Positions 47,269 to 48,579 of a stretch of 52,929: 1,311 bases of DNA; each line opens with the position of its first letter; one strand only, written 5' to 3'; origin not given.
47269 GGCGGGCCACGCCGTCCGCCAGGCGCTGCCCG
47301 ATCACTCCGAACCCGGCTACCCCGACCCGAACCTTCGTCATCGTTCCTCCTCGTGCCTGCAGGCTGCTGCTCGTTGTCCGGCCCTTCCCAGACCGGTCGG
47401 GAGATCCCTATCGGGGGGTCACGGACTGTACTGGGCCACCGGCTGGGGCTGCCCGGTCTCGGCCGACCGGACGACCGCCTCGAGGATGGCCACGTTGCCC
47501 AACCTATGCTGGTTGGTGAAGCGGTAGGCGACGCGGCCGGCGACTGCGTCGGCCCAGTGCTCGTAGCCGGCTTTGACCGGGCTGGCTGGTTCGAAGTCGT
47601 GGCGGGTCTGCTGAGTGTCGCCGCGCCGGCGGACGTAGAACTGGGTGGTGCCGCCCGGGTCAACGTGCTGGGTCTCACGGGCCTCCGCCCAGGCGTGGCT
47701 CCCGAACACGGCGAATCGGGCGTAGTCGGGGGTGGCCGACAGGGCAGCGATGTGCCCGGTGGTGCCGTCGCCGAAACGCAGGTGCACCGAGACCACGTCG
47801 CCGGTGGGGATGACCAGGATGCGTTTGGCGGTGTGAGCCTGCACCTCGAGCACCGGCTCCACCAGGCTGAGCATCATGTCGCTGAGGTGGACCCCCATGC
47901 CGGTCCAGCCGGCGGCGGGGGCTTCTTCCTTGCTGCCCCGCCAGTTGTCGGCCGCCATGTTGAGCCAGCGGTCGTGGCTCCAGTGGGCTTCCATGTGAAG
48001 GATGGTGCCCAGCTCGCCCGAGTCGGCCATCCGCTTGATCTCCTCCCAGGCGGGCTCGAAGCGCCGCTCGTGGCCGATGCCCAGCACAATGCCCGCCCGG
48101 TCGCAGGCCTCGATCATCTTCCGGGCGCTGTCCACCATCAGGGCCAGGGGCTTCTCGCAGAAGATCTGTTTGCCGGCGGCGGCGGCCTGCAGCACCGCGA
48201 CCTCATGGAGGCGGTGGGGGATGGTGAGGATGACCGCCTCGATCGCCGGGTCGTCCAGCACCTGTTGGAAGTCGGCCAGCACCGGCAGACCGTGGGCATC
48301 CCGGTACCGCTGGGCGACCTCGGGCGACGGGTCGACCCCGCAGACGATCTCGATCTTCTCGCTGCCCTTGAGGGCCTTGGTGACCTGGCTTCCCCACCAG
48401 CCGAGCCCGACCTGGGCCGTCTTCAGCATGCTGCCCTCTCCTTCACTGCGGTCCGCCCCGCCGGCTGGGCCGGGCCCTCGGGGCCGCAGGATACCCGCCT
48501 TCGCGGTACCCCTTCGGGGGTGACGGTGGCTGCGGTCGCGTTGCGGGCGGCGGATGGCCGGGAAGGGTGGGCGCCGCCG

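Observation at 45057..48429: Archaeal-type GAPDH(II) and archaeal-type PGK coupled to a Gfo/Idh/MocA dehydrogenase in an actinobacterium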

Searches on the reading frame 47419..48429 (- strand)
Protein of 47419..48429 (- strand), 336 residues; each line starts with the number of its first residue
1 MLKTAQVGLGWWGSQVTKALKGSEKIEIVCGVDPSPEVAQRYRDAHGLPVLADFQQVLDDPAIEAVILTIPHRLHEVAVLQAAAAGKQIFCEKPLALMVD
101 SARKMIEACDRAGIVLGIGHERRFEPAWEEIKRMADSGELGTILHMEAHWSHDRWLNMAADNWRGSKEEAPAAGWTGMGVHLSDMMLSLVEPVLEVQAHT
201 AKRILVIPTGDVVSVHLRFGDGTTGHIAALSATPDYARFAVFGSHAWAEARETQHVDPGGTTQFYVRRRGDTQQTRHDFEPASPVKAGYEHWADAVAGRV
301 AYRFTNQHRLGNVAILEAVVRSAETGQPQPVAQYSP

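Call 6: search_protein_families(library=pfam, proteins=[window:47419-48429:-])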
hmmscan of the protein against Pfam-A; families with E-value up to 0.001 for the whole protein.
window:47419-48429:- (336 aa): 3 families
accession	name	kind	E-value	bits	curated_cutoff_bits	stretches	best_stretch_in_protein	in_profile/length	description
PF01408.29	GFO_IDH_MocA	-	2.8e-22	80.1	24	1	3-120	2-120/120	Oxidoreductase family, NAD-binding Rossmann fold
PF22725.1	GFO_IDH_MocA_C3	-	4.8e-20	72.3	27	1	129-248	2-123/124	GFO/IDH/MocA C-terminal domain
PF02894.22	GFO_IDH_MocA_C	-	2.3e-11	44.3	22.9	1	132-328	1-215/218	Oxidoreductase family, C-terminal alpha/beta domain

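Call 7: search_protein_families(library=ncbifam, proteins=[window:47419-48429:-])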
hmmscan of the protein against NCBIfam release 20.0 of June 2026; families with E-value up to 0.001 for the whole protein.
window:47419-48429:- (336 aa): 9 families
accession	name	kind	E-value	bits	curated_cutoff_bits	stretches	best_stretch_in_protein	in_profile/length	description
TIGR04380.1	myo_inos_iolG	equivalog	1.4e-30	106.3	355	1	1-327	1-327/330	inositol 2-dehydrogenase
NF041392.1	XylDh_Gfo6_Halo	equivalog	3e-25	88.8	350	1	2-327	17-346/350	D-xylose 1-dehydrogenase Gfo6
NF040723.1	UDP-GlcNAcDh_Arch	equivalog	2.1e-22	80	450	1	3-149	2-147/302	UDP-N-acetylglucosamine 3-dehydrogenase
NF052479.1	LevoglcsnDh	equivalog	7.1e-22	77.6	650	1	37-208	47-220/386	levoglucosan dehydrogenase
NF008607.0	PRK11579.1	subfamily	5.3e-20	71.7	330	1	39-245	41-244/346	oxidoreductase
NF007574.0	PRK10206.1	equivalog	7.2e-16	58.2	352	1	48-244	51-241/345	oxidoreductase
NF052679.1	InsChiInosDhIolG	equivalog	3.8e-15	55.8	540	1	16-148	21-153/343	bifunctional inositol 2-dehydrogenase/D-chiro-inositol 1-dehydrogenase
NF058561.1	BT_2158_fam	equivalog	1.4e-10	40.4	750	1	2-155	36-189/487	glycoside 3-dehydrogenase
NF058563.1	BT_2159_fam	equivalog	2.6e-09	36.6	650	1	3-143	2-143/350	disaccharide 3-dehydrogenase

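Call 62: search_solved_structures(query=window:47419-48429:-, max_evalue=1e-10)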
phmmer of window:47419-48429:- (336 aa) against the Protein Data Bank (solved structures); distinct sequences matched with E-value up to 1e-10: 47.
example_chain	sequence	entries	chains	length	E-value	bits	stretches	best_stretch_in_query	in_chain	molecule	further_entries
3db2_A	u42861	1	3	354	3.4e-28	102.2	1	4-246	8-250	putative NADPH-dependent oxidoreductase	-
1evj_A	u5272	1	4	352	3.1e-21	79.3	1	6-328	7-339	GLUCOSE-FRUCTOSE OXIDOREDUCTASE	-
1ofg_A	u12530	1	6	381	1e-20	77.6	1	34-328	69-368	GLUCOSE-FRUCTOSE OXIDOREDUCTASE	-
1ryd_A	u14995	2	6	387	1.1e-20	77.5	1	34-328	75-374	glucose-fructose oxidoreductase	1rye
1h6a_A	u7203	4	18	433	1.5e-20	77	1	34-328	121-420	PRECURSOR FORM OF GLUCOSE-FRUCTOSE OXIDOREDUCTASE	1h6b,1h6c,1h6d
3kux_A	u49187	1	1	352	4e-20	75.7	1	19-190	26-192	Putative oxidoreductase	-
3moi_A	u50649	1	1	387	5.6e-20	75.2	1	7-146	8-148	Probable dehydrogenase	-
3q2k_A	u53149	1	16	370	1.4e-18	70.6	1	22-231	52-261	oxidoreductase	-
5a02_A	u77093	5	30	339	1.4e-18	70.5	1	5-327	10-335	ALDOSE-ALDOSE OXIDOREDUCTASE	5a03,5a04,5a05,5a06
7xr9_A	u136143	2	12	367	2e-18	70.1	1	18-163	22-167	DgpA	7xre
3e82_A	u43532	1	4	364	4.5e-18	68.9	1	41-330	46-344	Putative oxidoreductase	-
6z3b_B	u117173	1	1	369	2.1e-17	66.7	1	5-170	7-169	Gfo/Idh/MocA family oxidoreductase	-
6z3b_A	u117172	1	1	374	2.1e-17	66.7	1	5-170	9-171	Gfo/Idh/MocA family oxidoreductase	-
6z3c_AAA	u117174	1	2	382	2.2e-17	66.6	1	5-170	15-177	Gfo/Idh/MocA family oxidoreductase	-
2glx_A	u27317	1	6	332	2.6e-17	66.4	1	27-329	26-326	1,5-anhydro-D-fructose reductase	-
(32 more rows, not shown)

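Call 64: find_homologous_proteins(query=window:47419-48429:-, max_evalue=1e-30)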
Query window:47419-48429:- (336 aa): 3098 proteins with E <= 1e-30 among 8000 candidates; the best 120 are listed.
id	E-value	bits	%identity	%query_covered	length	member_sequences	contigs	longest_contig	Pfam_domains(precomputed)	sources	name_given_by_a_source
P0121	3.4e-202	689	89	100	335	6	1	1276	PF01408.29,PF22725.2,PF02894.23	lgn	-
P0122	1.3e-201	687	88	100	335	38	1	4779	PF01408.29,PF22725.2,PF02894.23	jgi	jgi:predicted dehydrogenase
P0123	3.4e-199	679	87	100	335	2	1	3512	PF01408.29,PF22725.2,PF02894.23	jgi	jgi:predicted dehydrogenase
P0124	6.8e-199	678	87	100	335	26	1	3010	PF01408.29,PF22725.2,PF02894.23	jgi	jgi:predicted dehydrogenase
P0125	3.7e-196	669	85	100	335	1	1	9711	PF01408.29,PF22725.2,PF02894.23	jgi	jgi:predicted dehydrogenase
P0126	4.6e-196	669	85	100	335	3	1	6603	PF01408.29,PF22725.2,PF02894.23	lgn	-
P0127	7.7e-195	665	85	100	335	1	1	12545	PF01408.29,PF22725.2,PF02894.23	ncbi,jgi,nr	ncbi:MAG: Gfo/Idh/MocA family oxidoreductase [Acidimicrobiia bacterium]|jgi:predicted dehydrogenase|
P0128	1.9e-194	664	85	100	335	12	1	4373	PF01408.29,PF22725.2,PF02894.23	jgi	-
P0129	2.6e-194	663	84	100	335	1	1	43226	PF01408.29,PF22725.2,PF02894.23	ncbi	ncbi:MAG: Gfo/Idh/MocA family oxidoreductase [Actinomycetota bacterium]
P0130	2.0e-192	657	85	100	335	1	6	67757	PF01408.29,PF22725.2,PF02894.23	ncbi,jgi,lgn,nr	ncbi:MAG: Gfo/Idh/MocA family oxidoreductase [Actinobacteria bacterium]|nr:Gfo/Idh/MocA family oxido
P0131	2.3e-192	657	84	100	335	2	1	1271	PF02629.26,PF01408.29,PF22725.2,PF02894.23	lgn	-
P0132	4.9e-192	656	85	100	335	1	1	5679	PF02629.26,PF01408.29,PF22725.2,PF02894.23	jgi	jgi:predicted dehydrogenase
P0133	9.4e-192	655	84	100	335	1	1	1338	PF02629.26,PF01408.29,PF22725.2,PF02894.23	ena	-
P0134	3.6e-191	653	85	99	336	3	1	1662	PF01408.29,PF22725.2,PF02894.23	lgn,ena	-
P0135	1.7e-190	651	83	100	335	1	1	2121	PF01408.29,PF22725.2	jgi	-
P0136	4.0e-190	649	84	100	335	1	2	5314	PF01408.29,PF22725.2,PF02894.23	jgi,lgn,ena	-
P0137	2.7e-189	647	84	99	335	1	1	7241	PF01408.29,PF22725.2,PF02894.23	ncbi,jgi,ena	-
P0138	6.1e-188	642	84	100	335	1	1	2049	PF01408.29,PF22725.2,PF02894.23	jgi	jgi:predicted dehydrogenase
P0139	1.2e-187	641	84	100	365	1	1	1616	PF01408.29,PF22725.2,PF02894.23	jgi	jgi:predicted dehydrogenase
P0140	1.2e-187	641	82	100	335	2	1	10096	PF01408.29,PF22725.2,PF02894.23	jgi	jgi:predicted dehydrogenase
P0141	6.3e-187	639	81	99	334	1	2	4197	PF01408.29,PF22725.2,PF02894.23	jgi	jgi:predicted dehydrogenase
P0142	9.5e-187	638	82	100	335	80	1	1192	PF01408.29,PF22725.2,PF02894.23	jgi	jgi:predicted dehydrogenase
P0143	1.9e-186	637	81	100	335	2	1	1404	PF02629.26,PF01408.29,PF22725.2,PF02894.23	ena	-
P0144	2.0e-186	637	82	100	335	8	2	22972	PF01408.29,PF22725.2,PF02894.23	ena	-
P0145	3.9e-186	636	81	100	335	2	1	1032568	PF01408.29,PF22725.2,PF02894.23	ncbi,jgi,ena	jgi:predicted dehydrogenase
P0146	4.1e-186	636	81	99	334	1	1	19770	PF01408.29,PF22725.2,PF02894.23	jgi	jgi:predicted dehydrogenase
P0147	9.6e-186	635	83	100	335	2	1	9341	PF02629.26,PF01408.29,PF22725.2,PF02894.23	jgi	jgi:predicted dehydrogenase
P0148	1.1e-185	635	81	100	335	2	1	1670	PF01408.29,PF22725.2,PF02894.23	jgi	-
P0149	1.3e-185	634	81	100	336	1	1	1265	PF01408.29,PF22725.2,PF02894.23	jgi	jgi:predicted dehydrogenase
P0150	1.4e-185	634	83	99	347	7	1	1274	PF01408.29,PF22725.2,PF02894.23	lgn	-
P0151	1.5e-185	634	82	99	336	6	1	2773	PF02629.26,PF01408.29,PF22725.2,PF02894.23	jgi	-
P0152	1.7e-185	634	81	99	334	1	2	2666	PF01408.29,PF22725.2,PF02894.23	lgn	-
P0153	2.4e-185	634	83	99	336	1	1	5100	PF02629.26,PF01408.29,PF22725.2,PF02894.23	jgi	jgi:predicted dehydrogenase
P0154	2.8e-185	633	82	100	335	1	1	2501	PF01408.29,PF22725.2,PF02894.23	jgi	jgi:predicted dehydrogenase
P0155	3.4e-185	633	81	100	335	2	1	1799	PF02629.26,PF01408.29,PF22725.2,PF02894.23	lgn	-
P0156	4.1e-185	633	82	99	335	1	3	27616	PF01408.29,PF22725.2,PF02894.23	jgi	jgi:predicted dehydrogenase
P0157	8.1e-185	632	82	100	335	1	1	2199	PF01408.29,PF22725.2,PF02894.23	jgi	jgi:predicted dehydrogenase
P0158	1.4e-184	631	83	99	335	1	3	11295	PF01408.29,PF22725.2,PF02894.23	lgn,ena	-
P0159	1.4e-184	631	82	100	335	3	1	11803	PF01408.29,PF22725.2,PF02894.23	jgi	-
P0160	1.7e-184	631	81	100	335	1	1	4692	PF02629.26,PF01408.29,PF22725.2,PF02894.23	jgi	jgi:predicted dehydrogenase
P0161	2.1e-184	631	81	99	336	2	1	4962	PF02629.26,PF01408.29,PF22725.2,PF02894.23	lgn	-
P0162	3.9e-184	630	82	100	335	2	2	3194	PF01408.29,PF22725.2,PF02894.23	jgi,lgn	jgi:predicted dehydrogenase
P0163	1.1e-183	628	80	100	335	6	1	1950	PF01408.29,PF22725.2,PF02894.23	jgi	jgi:predicted dehydrogenase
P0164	2.5e-183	627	81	99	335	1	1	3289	PF01408.29,PF22725.2,PF02894.23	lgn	-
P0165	3.3e-183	627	85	96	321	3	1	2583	PF01408.29,PF22725.2,PF02894.23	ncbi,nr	ncbi:MAG: oxidoreductase domain protein, partial [Actinobacteria bacterium]|nr:oxidoreductase domain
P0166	3.8e-183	626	79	99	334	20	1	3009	PF01408.29,PF22725.2,PF02894.23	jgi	jgi:predicted dehydrogenase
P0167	4.0e-183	626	81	99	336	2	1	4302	PF02629.26,PF01408.29,PF22725.2,PF02894.23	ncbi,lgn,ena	-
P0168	8.0e-183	625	80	100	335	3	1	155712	PF01408.29,PF22725.2,PF02894.23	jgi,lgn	-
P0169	1.1e-182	625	81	100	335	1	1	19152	PF01408.29,PF22725.2,PF02894.23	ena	-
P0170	1.6e-182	624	81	100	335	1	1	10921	PF01408.29,PF22725.2,PF02894.23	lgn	-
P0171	1.7e-182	624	81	100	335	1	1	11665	PF01408.29,PF22725.2,PF02894.23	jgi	jgi:predicted dehydrogenase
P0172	1.9e-182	624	80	100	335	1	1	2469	PF01408.29,PF22725.2,PF02894.23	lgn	-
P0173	3.2e-182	623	80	99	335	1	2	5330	PF01408.29,PF22725.2,PF02894.23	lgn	-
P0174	3.5e-182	623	80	99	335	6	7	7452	PF02629.26,PF01408.29,PF22725.2,PF02894.23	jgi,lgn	-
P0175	3.5e-182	623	81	100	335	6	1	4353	PF01408.29,PF22725.2,PF02894.23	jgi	jgi:predicted dehydrogenase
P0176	4.8e-182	623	79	100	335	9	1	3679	PF01408.29,PF22725.2,PF02894.23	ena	-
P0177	6.0e-182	622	82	100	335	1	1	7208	PF01408.29,PF22725.2,PF02894.23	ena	-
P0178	1.2e-181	621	80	100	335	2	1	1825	PF01408.29,PF22725.2,PF02894.23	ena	-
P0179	1.4e-181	621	79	100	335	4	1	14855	PF01408.29,PF22725.2,PF02894.23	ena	-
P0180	1.8e-181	621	83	97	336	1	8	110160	PF01408.29,PF22725.2,PF02894.23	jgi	-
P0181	3.3e-181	620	81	100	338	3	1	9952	PF01408.29,PF22725.2,PF02894.23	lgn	-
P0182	4.0e-181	620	81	99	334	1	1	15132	PF01408.29,PF22725.2,PF02894.23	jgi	jgi:predicted dehydrogenase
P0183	5.7e-181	619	79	100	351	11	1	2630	PF01408.29,PF22725.2,PF02894.23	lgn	-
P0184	8.8e-181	619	80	100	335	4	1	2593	PF01408.29,PF22725.2,PF02894.23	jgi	jgi:predicted dehydrogenase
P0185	9.7e-181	619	79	100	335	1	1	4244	PF02629.26,PF01408.29,PF22725.2,PF02894.23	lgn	-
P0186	9.7e-181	618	80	100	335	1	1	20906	PF01408.29,PF22725.2,PF02894.23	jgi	jgi:predicted dehydrogenase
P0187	1.5e-180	618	82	100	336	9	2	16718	PF01408.29,PF22725.2,PF02894.23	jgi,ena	-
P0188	2.5e-180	617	79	100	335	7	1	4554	PF01408.29,PF22725.2,PF02894.23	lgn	-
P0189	3.2e-180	617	80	99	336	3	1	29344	PF01408.29,PF22725.2,PF02894.23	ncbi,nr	ncbi:MAG: Gfo/Idh/MocA family oxidoreductase [Actinobacteria bacterium]|nr:Gfo/Idh/MocA family oxido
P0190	9.0e-180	615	80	99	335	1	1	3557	PF01408.29,PF22725.2,PF02894.23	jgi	jgi:predicted dehydrogenase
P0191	9.0e-180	615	80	99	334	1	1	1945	PF01408.29,PF22725.2,PF02894.23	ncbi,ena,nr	ncbi:MAG TPA: Gfo/Idh/MocA family oxidoreductase [Gemmatimonadales bacterium]|nr:Gfo/Idh/MocA family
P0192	1.8e-179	614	81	100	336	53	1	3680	PF01408.29,PF22725.2,PF02894.23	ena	-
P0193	1.9e-179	614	80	99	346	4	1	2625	PF01408.29,PF22725.2,PF02894.23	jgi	jgi:predicted dehydrogenase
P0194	1.9e-178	611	78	100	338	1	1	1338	PF01408.29,PF22725.2,PF02894.23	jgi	jgi:predicted dehydrogenase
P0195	2.2e-178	611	78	100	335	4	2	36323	PF01408.29,PF22725.2,PF02894.23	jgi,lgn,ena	-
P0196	6.3e-178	609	76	100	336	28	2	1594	PF01408.29,PF22725.2,PF02894.23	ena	-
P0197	8.0e-178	609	76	100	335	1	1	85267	PF01408.29,PF22725.2,PF02894.23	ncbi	-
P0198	8.6e-178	609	77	100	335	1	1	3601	PF01408.29,PF22725.2,PF02894.23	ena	-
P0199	1.4e-177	608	78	99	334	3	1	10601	PF01408.29,PF22725.2,PF02894.23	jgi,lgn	jgi:predicted dehydrogenase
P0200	2.4e-177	607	78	100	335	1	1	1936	PF02629.26,PF01408.29,PF22725.2,PF02894.23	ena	-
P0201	1.0e-176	605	77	100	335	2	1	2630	PF01408.29,PF22725.2,PF02894.23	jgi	jgi:predicted dehydrogenase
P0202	1.0e-176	605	79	99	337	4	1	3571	PF01408.29,PF22725.2,PF02894.23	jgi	jgi:predicted dehydrogenase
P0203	3.8e-176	603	76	100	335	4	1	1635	PF01408.29,PF22725.2,PF02894.23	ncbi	-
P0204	5.0e-176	603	78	100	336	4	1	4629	PF02629.26,PF01408.29,PF22725.2,PF02894.23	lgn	-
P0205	5.4e-176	603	77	100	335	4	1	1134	PF02629.26,PF01408.29,PF22725.2,PF02894.23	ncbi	-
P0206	1.0e-175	602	77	100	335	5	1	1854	PF01408.29,PF22725.2,PF02894.23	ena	-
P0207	3.2e-175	600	76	100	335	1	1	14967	PF01408.29,PF22725.2,PF02894.23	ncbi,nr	ncbi:MAG: Gfo/Idh/MocA family oxidoreductase [Acidimicrobiia bacterium]|nr:Gfo/Idh/MocA family oxido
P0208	9.4e-175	599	79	98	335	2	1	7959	PF01408.29,PF22725.2,PF02894.23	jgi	-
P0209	2.7e-174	597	77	99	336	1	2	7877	PF01408.29,PF22725.2,PF02894.23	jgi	-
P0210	3.0e-174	597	78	99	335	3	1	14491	PF01408.29,PF22725.2,PF02894.23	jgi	-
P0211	8.5e-171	586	78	97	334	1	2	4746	PF01408.29,PF22725.2,PF02894.23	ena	-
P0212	8.7e-162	556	87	83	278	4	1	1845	PF01408.29,PF22725.2,PF02894.23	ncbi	ncbi:MAG TPA: Gfo/Idh/MocA family oxidoreductase, partial [Acidimicrobiia bacterium]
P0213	3.6e-157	541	74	99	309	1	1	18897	PF02629.26,PF01408.29,PF22725.2,PF02894.23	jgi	jgi:predicted dehydrogenase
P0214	4.8e-156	537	82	85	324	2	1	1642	PF01408.29,PF22725.2,PF02894.23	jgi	jgi:predicted dehydrogenase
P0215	2.2e-154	532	70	100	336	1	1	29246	PF01408.29,PF22725.2,PF02894.23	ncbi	ncbi:MAG: Gfo/Idh/MocA family oxidoreductase [Actinomycetota bacterium]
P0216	1.2e-153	529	90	76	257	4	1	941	PF01408.29,PF22725.2,PF02894.23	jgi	-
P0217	3.1e-152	525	84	80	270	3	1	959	PF01408.29,PF22725.2,PF02894.23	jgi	jgi:predicted dehydrogenase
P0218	1.2e-147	510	67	99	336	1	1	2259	PF01408.29,PF22725.2,PF02894.23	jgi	-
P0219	4.9e-147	508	67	99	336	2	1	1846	PF01408.29,PF22725.2,PF02894.23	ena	-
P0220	3.0e-146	505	66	99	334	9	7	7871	PF01408.29,PF22725.2,PF02894.23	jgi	jgi:predicted dehydrogenase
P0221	1.4e-144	500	66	100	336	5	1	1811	PF01408.29,PF22725.2,PF02894.23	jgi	jgi:predicted dehydrogenase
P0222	2.3e-141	489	91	69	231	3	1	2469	PF22725.2,PF02894.23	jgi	jgi:predicted dehydrogenase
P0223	1.2e-140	487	63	99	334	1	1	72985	PF01408.29,PF22725.2,PF02894.23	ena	-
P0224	2.2e-140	486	64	99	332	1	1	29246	PF01408.29,PF22725.2,PF02894.23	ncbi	ncbi:MAG: Gfo/Idh/MocA family oxidoreductase [Actinomycetota bacterium]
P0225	8.9e-140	484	65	98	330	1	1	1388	PF01408.29,PF22725.2,PF02894.23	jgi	-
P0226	2.1e-137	476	62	99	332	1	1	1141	PF01408.29,PF22725.2,PF02894.23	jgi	-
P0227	1.5e-136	473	62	99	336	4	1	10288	PF01408.29,PF22725.2,PF02894.23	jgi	jgi:predicted dehydrogenase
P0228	1.4e-135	470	81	76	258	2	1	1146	PF01408.29,PF22725.2,PF02894.23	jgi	-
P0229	2.8e-132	459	90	67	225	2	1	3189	PF01408.29,PF22725.2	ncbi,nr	ncbi:MAG TPA: Gfo/Idh/MocA family oxidoreductase, partial [Acidimicrobiia bacterium]|nr:Gfo/Idh/MocA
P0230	7.5e-128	445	59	99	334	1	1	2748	PF01408.29,PF22725.2,PF02894.23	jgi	jgi:predicted dehydrogenase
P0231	5.0e-126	439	58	99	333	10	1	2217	PF01408.29,PF22725.2,PF02894.23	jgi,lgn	-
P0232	3.1e-119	416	55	99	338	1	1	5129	PF01408.29,PF22725.2,PF02894.23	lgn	-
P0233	3.7e-118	413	55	99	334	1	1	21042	PF01408.29,PF22725.2,PF02894.23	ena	-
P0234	3.2e-115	403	54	99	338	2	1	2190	PF01408.29,PF22725.2,PF02894.23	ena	-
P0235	3.7e-115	403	55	99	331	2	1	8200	PF01408.29,PF22725.2,PF02894.23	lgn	-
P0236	1.0e-114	401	54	99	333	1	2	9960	PF01408.29,PF22725.2,PF02894.23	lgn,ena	-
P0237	6.3e-114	399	55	99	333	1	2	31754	PF01408.29,PF22725.2,PF02894.23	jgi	jgi:predicted dehydrogenase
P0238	8.0e-114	399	53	99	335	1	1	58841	PF01408.29,PF22725.2,PF02894.23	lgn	-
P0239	1.2e-111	391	86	60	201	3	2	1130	PF22725.2,PF02894.23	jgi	-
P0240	3.1e-111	390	55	99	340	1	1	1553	PF01408.29,PF22725.2,PF02894.23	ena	-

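Call 65: find_encoding_contigs(protein=P0145, flank=10000, max_places=1)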
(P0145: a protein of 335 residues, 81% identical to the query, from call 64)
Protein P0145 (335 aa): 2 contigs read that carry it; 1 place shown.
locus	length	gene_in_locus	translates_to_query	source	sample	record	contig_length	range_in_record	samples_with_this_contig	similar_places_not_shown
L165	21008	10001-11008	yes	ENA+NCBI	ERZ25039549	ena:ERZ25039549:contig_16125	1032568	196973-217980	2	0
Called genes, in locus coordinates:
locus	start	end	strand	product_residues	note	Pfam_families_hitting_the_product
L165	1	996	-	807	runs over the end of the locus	-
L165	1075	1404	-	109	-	-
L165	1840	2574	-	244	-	PF00005:ABC_tran, PF13304:AAA_21 (weak)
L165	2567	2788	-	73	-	-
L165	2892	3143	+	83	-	-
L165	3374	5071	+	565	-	PF00723:Glyco_hydro_15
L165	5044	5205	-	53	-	PF13561:adh_short_C2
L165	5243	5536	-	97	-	PF00106:adh_short, PF13561:adh_short_C2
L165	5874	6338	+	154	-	PF13669:Glyoxalase_4 (weak)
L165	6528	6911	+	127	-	PF00941:FAD_binding_5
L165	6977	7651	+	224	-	PF03450:CO_deh_flav_C, PF00111:Fer2, PF01799:Fer2_2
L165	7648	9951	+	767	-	PF01315:Ald_Xan_dh_C, PF02738:MoCoBD_1, PF20256:MoCoBD_2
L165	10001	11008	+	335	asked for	PF01408:GFO_IDH_MocA, PF02894:GFO_IDH_MocA_C, PF22725:GFO_IDH_MocA_C3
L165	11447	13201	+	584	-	PF27448:Rph_4th, PF00391:PEP-utilizers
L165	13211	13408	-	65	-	PF14310:Fn3-like (weak)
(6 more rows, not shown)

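Call 66: find_encoding_contigs(protein=P0168, flank=10000, max_places=1)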
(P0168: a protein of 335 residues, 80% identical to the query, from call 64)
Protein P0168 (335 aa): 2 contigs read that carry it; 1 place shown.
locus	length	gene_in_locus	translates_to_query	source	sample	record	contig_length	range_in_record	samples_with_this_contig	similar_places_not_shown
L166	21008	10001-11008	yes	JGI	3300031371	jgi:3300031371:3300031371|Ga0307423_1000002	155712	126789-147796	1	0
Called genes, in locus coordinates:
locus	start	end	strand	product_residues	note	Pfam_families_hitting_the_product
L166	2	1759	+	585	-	PF03600:CitMHS, PF02080:TrkA_C, PF00939:Na_sulph_symp (weak), PF03600:CitMHS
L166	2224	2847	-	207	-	-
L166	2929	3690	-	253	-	PF12679:ABC2_membrane_2 (weak), PF12730:ABC2_membrane_4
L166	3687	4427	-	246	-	PF00005:ABC_tran, PF13304:AAA_21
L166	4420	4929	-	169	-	PF00440:TetR_N, PF17754:TetR_C_14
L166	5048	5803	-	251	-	PF00106:adh_short, PF08659:KR, PF23441:SDR, PF13561:adh_short_C2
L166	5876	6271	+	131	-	PF00903:Glyoxalase (weak), PF13669:Glyoxalase_4 (weak)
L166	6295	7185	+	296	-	PF00941:FAD_binding_5, PF03450:CO_deh_flav_C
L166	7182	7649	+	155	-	PF00111:Fer2, PF01799:Fer2_2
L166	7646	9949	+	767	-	PF01315:Ald_Xan_dh_C, PF02738:MoCoBD_1, PF20256:MoCoBD_2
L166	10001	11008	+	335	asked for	PF01408:GFO_IDH_MocA, PF02894:GFO_IDH_MocA_C, PF22725:GFO_IDH_MocA_C3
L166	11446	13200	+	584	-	PF27448:Rph_4th, PF00391:PEP-utilizers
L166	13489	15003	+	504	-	PF00171:Aldedh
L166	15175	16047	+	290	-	PF00561:Abhydrolase_1, PF12146:Hydrolase_4 (weak), PF12697:Abhydrolase_6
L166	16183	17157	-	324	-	PF02779:Transket_pyr, PF02780:Transketolase_C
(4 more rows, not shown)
